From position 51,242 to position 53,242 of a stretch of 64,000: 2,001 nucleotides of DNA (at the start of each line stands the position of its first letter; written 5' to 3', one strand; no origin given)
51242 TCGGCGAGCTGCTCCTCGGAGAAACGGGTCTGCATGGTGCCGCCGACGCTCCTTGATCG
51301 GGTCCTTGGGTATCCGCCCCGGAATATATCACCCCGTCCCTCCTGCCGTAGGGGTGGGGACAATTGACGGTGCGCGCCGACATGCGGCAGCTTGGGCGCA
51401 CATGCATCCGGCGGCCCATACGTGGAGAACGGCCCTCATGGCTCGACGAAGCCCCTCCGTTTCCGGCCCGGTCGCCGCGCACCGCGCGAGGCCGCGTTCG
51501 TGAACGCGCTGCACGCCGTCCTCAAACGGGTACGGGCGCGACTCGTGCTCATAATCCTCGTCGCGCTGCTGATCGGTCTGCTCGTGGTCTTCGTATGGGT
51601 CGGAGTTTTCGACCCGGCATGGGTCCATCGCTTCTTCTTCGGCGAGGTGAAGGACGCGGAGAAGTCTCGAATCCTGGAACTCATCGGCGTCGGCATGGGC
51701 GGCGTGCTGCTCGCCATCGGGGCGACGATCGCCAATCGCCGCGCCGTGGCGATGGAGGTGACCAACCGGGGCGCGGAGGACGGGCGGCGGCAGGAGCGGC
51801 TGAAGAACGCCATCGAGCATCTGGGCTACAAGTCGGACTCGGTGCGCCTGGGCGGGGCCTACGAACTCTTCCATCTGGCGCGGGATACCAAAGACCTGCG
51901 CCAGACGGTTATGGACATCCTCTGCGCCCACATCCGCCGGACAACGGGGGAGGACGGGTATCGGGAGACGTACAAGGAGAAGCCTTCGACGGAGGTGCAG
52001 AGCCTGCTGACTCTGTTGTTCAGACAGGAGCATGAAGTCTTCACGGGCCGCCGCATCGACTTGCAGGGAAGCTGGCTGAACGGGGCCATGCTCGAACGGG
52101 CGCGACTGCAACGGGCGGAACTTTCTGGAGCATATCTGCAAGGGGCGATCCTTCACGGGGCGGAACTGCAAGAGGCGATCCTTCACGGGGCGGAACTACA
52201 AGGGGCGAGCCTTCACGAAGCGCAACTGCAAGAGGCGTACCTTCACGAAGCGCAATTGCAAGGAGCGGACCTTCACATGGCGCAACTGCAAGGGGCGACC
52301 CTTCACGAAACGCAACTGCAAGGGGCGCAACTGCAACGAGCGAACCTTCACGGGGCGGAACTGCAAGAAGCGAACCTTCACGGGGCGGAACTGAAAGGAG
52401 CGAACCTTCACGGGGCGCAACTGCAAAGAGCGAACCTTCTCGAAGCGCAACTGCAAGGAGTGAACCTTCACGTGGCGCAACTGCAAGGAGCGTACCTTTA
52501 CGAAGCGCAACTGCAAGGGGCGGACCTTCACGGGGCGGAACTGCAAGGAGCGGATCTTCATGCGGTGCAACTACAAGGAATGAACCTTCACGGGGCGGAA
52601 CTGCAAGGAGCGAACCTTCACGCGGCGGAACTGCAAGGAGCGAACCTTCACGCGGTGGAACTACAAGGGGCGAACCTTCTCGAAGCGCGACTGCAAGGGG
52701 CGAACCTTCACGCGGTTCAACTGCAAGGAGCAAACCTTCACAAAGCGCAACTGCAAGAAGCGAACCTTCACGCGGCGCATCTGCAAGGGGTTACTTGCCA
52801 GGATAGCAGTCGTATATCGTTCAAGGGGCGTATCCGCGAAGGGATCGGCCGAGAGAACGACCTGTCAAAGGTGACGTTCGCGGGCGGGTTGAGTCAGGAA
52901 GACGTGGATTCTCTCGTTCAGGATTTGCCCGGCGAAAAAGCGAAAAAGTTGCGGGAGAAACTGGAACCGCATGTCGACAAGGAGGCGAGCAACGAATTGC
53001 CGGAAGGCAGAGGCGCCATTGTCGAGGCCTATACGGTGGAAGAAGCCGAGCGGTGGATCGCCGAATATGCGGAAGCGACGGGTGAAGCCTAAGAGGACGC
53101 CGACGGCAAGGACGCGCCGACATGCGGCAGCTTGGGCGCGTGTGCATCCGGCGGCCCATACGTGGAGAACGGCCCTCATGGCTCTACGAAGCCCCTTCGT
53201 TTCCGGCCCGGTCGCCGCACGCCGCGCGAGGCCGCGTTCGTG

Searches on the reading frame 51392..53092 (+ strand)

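Call 13: search_protein_families(library=pfam, proteins=[window:51392-53092:+], max_evalue=0.01)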
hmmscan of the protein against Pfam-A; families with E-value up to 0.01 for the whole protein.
window:51392-53092:+ (566 aa): 4 families
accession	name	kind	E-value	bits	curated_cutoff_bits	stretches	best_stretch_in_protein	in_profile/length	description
PF00805.28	Pentapeptide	-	5.1e-63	208.6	20.2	7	322-359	1-38/40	Pentapeptide repeats (8 copies)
PF13599.13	Pentapeptide_4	-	8.4e-27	93.5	38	3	263-339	2-78/78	Pentapeptide repeat region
PF25296.1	Decapeptide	-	3.7e-07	30.4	45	1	402-465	5-68/74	Decapeptide repeat region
PF03120.22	DNA_ligase_OB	-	6.6e-05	23.1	32.9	0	302-323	21-42/79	NAD-dependent DNA ligase OB-fold domain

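Call 14: search_protein_families(library=padloc, proteins=[window:51392-53092:+], max_evalue=0.01)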
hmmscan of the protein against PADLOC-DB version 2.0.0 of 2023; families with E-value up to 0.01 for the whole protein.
window:51392-53092:+ (566 aa): 0 families

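Call 57: search_protein_families(library=ncbifam, proteins=[window:51392-53092:+], max_evalue=0.001)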
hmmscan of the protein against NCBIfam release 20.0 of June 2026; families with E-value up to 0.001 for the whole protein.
window:51392-53092:+ (566 aa): 17 families
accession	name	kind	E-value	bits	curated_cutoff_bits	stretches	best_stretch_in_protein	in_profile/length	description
NF052603.1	penta_Alr5209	equivalog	6.4e-58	193.8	125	5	389-474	15-100/113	Alr5209 family pentapeptide repeat protein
NF011744.0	PRK15197.1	equivalog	3.9e-48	164.1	274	5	363-464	155-256/291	SPI-2 type III secretion system effector PipB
NF047416.1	penta_HetL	equivalog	1.5e-47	161.9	260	2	222-404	38-218/218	heterocyst differentiation pentapeptide repeat protein HetL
NF011743.0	PRK15196.1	equivalog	3e-39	134.9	354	2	222-389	152-319/350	type III secretion system effector PipB2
NF033086.2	penta_rpt_Qnr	equivalog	7.6e-30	104.2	240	2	272-429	30-193/211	Qnr family pentapeptide repeat protein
NF000421.1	penta_rpt_QnrVC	exception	8.4e-25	88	460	3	274-427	38-197/218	QnrVC family quinolone resistance pentapeptide repeat protein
NF012152.0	penta_rpt_QnrC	exception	1.2e-22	80.9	500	3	282-426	47-196/221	QnrC family quinolone resistance pentapeptide repeat protein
NF000349.1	mfpA_AE000516.2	equivalog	7.9e-22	77.9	360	2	340-434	70-164/183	pentapeptide repeat protein MfpA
NF000056.3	penta_rpt_QnrS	exception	4.6e-19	69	460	2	282-426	47-196/218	QnrS family quinolone resistance pentapeptide repeat protein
NF038182.1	penta_rpt_SmQnr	exception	7.7e-19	68.3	460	2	234-346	87-199/215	SmQnr family pentapeptide repeat protein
NF000071.4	penta_rpt_QnrA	exception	1.2e-18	67.7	450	2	338-465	53-180/218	QnrA family quinolone resistance pentapeptide repeat protein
NF012151.0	penta_rpt_QnrAS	exception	4.3e-15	56.4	490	2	225-366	55-196/218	QnrAS family quinolone resistance pentapeptide repeat protein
NF033375.2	penta_rpt_QnrE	exception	1.8e-14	54.2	480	1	254-429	15-196/214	QnrE family quinolone resistance pentapeptide repeat protein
NF000420.1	penta_rpt_QnrB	exception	1.1e-12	48.4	460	1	225-369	52-196/214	QnrB family quinolone resistance pentapeptide repeat protein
NF000139.2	penta_rpt_QnrD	exception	5.5e-10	39.6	425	1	283-428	45-195/214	QnrD family quinolone resistance pentapeptide repeat protein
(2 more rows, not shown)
